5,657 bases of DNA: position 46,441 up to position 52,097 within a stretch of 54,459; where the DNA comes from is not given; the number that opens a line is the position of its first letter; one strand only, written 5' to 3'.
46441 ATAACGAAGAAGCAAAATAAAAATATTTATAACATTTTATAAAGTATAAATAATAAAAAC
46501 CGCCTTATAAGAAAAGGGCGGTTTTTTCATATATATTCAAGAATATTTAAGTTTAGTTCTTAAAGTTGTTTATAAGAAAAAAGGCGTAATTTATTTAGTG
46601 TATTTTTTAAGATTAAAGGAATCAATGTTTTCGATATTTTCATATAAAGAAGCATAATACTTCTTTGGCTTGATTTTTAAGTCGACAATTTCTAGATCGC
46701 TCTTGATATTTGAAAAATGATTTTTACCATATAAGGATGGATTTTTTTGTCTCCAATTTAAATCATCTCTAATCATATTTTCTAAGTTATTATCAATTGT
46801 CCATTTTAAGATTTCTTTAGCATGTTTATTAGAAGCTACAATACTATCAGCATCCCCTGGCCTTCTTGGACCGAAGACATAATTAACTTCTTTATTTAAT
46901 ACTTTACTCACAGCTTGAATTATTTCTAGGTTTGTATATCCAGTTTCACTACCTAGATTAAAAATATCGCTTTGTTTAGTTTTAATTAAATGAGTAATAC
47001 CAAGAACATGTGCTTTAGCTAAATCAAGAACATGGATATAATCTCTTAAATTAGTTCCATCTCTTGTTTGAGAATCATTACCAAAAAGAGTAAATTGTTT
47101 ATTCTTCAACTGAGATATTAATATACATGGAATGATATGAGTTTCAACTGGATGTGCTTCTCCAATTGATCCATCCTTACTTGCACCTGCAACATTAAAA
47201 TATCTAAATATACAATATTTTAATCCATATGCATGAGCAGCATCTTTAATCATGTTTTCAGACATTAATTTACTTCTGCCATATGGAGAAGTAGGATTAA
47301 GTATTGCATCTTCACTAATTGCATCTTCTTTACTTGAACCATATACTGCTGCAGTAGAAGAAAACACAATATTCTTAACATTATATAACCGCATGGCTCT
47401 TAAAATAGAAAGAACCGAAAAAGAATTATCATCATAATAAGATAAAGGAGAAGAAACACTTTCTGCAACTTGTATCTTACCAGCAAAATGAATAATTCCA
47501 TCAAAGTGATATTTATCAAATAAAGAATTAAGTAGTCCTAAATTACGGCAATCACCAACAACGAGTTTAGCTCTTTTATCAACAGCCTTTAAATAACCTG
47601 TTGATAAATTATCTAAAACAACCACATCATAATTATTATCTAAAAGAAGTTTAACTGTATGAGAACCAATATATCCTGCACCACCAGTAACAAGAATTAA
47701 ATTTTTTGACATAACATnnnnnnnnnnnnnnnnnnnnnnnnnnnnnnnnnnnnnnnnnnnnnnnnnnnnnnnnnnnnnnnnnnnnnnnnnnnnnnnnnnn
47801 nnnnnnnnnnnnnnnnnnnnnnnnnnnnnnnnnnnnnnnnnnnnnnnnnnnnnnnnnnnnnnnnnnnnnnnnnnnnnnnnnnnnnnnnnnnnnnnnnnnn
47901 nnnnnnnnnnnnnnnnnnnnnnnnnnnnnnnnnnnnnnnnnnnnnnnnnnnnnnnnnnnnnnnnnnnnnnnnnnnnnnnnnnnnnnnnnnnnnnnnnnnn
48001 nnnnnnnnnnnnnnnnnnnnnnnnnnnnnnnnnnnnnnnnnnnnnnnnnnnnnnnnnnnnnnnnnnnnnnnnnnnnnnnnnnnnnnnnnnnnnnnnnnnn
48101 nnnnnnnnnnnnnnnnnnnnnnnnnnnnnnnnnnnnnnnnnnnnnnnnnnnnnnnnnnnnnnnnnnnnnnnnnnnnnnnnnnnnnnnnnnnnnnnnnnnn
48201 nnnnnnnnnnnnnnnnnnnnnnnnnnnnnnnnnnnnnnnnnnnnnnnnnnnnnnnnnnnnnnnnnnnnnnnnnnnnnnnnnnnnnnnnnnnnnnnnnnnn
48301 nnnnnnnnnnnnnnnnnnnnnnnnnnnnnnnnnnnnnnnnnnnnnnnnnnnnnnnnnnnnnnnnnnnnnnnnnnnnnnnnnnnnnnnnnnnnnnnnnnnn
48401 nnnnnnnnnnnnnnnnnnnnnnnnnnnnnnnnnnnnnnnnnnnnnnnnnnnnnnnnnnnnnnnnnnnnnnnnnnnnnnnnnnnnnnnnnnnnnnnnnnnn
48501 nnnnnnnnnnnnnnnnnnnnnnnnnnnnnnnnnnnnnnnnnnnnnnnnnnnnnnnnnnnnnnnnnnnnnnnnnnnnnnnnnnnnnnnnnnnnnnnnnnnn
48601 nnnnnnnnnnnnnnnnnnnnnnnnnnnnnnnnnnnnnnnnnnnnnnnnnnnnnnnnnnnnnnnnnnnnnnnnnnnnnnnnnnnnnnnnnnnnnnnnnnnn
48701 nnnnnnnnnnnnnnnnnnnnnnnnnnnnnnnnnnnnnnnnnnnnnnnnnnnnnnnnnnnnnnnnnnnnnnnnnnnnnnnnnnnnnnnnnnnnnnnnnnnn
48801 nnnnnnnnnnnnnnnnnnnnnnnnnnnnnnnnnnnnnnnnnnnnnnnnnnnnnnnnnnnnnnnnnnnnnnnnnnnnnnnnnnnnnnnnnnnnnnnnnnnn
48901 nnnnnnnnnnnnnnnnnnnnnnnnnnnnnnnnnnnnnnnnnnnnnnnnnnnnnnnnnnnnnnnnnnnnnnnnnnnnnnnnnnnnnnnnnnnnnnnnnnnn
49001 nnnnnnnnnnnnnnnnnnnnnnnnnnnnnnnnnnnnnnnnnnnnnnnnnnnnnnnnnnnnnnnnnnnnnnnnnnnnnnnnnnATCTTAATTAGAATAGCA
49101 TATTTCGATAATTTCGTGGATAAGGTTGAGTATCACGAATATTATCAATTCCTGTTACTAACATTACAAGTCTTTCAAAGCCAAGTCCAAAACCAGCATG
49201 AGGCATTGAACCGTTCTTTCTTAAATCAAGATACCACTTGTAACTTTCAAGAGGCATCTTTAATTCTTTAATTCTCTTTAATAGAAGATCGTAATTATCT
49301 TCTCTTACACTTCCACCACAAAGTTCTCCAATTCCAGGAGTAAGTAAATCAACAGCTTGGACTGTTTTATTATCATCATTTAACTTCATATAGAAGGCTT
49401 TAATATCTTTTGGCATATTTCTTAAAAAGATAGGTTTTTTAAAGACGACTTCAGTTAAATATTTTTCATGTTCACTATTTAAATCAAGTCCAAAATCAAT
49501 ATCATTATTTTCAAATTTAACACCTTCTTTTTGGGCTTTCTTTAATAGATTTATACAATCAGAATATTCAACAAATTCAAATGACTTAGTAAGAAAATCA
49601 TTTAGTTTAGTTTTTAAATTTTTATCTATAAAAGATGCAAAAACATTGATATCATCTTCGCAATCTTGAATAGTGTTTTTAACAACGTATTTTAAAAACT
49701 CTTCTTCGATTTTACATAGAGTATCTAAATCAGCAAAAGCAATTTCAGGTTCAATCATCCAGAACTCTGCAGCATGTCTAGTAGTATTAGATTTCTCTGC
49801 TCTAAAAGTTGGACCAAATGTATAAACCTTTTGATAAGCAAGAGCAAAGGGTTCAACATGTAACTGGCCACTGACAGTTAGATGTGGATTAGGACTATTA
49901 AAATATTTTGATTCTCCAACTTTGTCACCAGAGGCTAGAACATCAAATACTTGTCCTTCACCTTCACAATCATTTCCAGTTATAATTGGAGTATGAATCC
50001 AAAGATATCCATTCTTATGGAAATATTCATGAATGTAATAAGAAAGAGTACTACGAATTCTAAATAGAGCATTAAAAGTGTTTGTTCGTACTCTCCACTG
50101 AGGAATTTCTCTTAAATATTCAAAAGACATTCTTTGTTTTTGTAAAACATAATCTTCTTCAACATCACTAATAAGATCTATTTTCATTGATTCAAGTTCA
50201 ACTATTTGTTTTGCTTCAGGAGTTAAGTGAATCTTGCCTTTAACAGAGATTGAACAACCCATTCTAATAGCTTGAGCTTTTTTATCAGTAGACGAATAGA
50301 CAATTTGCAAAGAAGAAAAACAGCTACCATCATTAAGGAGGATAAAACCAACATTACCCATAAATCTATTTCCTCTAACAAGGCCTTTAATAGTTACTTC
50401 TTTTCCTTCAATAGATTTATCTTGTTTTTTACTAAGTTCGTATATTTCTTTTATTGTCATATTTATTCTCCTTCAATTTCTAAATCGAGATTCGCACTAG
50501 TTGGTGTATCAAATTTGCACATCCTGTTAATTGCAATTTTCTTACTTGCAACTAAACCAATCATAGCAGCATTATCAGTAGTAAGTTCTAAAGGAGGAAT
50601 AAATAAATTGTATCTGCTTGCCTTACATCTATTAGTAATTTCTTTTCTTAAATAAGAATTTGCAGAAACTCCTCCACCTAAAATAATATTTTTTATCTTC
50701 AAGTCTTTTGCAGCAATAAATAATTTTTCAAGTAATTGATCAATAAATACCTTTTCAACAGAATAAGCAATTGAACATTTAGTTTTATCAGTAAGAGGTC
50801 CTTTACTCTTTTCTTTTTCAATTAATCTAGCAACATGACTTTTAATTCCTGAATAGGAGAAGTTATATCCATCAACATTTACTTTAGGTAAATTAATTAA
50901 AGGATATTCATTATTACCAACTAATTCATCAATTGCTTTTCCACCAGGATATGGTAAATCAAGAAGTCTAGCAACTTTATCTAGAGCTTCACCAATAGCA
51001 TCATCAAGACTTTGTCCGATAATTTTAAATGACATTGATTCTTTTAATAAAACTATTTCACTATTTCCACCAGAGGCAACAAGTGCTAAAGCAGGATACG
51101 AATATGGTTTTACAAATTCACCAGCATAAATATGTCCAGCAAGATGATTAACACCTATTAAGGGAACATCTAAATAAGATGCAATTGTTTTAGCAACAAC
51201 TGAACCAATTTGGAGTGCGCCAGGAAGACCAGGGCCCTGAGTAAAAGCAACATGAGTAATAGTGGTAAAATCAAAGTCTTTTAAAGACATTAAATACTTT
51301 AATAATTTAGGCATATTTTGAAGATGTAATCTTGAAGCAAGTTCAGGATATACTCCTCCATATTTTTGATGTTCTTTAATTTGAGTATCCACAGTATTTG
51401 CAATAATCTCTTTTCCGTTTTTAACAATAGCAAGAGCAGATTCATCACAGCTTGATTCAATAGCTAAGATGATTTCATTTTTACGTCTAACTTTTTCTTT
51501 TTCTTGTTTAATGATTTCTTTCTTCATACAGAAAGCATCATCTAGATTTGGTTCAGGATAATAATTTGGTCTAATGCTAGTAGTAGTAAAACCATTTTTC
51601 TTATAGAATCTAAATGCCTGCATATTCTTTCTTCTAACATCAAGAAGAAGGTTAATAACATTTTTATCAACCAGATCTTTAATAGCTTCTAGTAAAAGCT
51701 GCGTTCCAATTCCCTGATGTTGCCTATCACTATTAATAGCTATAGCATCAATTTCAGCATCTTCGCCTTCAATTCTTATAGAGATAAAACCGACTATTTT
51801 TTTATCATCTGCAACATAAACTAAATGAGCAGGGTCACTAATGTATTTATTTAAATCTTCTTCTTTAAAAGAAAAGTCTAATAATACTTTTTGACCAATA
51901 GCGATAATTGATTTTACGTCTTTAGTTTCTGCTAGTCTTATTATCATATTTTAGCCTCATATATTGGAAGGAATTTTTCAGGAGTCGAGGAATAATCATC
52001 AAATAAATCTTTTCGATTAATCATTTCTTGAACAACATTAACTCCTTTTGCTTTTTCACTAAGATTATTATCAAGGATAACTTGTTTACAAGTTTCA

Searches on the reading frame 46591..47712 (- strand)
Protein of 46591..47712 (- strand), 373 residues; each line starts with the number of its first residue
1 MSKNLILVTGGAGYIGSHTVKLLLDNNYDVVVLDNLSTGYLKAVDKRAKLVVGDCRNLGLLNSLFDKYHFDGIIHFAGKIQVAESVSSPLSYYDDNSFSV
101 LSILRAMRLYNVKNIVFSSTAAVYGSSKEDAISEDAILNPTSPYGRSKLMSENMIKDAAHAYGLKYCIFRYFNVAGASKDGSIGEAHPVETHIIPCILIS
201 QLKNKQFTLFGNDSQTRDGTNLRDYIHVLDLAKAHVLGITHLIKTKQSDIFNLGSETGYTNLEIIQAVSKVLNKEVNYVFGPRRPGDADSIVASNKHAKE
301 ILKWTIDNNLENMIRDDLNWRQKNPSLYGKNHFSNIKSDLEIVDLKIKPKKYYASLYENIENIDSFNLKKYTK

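Call 49: search_protein_families(library=pfam, proteins=[window:46591-47712:-])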
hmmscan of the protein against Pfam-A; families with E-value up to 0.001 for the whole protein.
window:46591-47712:- (373 aa): 8 families
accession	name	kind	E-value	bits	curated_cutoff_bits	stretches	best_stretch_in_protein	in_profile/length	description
PF01370.27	Epimerase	-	8.2e-59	199.4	20.9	1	6-254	1-240/240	NAD dependent epimerase/dehydratase family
PF16363.11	GDP_Man_Dehyd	-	1e-57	196.6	27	1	7-316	1-331/332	GDP-mannose 4,6 dehydratase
PF07993.18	NAD_binding_4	-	1.1e-14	54.7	20.1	1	43-187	58-220/258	Male sterility protein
PF02719.21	Polysacc_synt_2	-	5.7e-14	52.4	20.2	1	6-178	1-175/293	Polysaccharide biosynthesis protein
PF01073.25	3Beta_HSD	-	1.4e-13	51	22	1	7-247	1-237/280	3-beta hydroxysteroid dehydrogenase/isomerase family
PF04321.23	RmlD_sub_bind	-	5.5e-13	49.1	27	1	6-175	3-152/287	RmlD substrate binding domain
PF05368.20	NmrA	-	1.1e-06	28.9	27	0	3-67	2-69/298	NmrA-like family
PF13460.12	NAD_binding_10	-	1.7e-06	28.5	27.2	1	10-170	1-142/184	NAD(P)H-binding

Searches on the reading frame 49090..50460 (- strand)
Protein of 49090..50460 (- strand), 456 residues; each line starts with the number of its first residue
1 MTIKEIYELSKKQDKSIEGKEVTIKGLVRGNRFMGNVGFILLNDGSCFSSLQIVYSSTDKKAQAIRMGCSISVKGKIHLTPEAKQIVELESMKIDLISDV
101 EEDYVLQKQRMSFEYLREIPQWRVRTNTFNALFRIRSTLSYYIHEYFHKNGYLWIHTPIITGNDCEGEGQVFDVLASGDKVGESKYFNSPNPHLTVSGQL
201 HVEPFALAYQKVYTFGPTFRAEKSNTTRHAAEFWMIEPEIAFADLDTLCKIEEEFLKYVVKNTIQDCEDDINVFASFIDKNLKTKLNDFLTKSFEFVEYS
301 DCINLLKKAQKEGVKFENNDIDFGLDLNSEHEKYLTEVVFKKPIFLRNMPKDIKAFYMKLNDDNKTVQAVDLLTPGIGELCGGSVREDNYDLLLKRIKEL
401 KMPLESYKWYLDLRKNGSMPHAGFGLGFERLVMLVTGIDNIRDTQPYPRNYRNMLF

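Call 49: search_protein_families(library=pfam, proteins=[window:49090-50460:-])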
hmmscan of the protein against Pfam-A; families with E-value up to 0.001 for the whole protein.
window:49090-50460:- (456 aa): 3 families
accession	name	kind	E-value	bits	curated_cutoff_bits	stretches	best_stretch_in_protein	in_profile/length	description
PF00152.25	tRNA-synt_2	-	1.7e-63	215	25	1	123-450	12-307/308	tRNA synthetases class II (D, K and N)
PF01336.31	tRNA_anti-codon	-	1.6e-08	34.8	27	1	22-87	1-68/75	OB-fold nucleic acid binding domain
PF01409.25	tRNA-synt_2d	-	5.3e-05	23.3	19.8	0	420-443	211-234/246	tRNA synthetases class II core domain (F)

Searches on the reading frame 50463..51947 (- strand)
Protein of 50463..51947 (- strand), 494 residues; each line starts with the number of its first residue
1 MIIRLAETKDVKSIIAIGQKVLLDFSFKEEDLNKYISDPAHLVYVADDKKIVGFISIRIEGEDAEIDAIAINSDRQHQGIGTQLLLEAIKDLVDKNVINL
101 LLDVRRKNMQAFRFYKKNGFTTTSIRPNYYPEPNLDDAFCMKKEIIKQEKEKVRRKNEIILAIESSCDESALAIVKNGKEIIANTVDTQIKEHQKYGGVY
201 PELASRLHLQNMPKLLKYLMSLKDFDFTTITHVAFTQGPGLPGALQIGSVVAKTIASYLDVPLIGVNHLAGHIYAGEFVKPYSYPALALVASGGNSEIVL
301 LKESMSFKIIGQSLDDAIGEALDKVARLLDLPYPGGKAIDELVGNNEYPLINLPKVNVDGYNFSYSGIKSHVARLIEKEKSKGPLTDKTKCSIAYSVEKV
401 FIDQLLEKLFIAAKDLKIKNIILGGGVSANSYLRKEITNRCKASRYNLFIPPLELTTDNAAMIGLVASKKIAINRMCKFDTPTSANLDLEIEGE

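Call 49: search_protein_families(library=pfam, proteins=[window:50463-51947:-])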
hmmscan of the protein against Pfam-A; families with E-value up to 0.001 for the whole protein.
window:50463-51947:- (494 aa): 6 families
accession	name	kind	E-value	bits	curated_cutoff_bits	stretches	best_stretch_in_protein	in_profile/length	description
PF00814.31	TsaD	-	4.5e-80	269.6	24.8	1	180-464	1-263/264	tRNA N6-adenosine threonylcarbamoyltransferase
PF00583.31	Acetyltransf_1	-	2.6e-16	60.4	20.7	1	35-120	27-116/116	Acetyltransferase (GNAT) family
PF13508.13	Acetyltransf_7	-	8.9e-14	52.1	27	1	41-121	3-83/84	Acetyltransferase (GNAT) domain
PF13673.13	Acetyltransf_10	-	3.8e-12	46.7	23.6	1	28-124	18-111/128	Acetyltransferase (GNAT) domain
PF22521.2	HypF_C_2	-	2.2e-05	24.8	27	1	387-452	163-228/241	Carbamoyltransferase, Kae1-like Domain, second subdomain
PF08445.16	FR47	-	8.9e-05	22.8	22.1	1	58-122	16-79/86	FR47-like protein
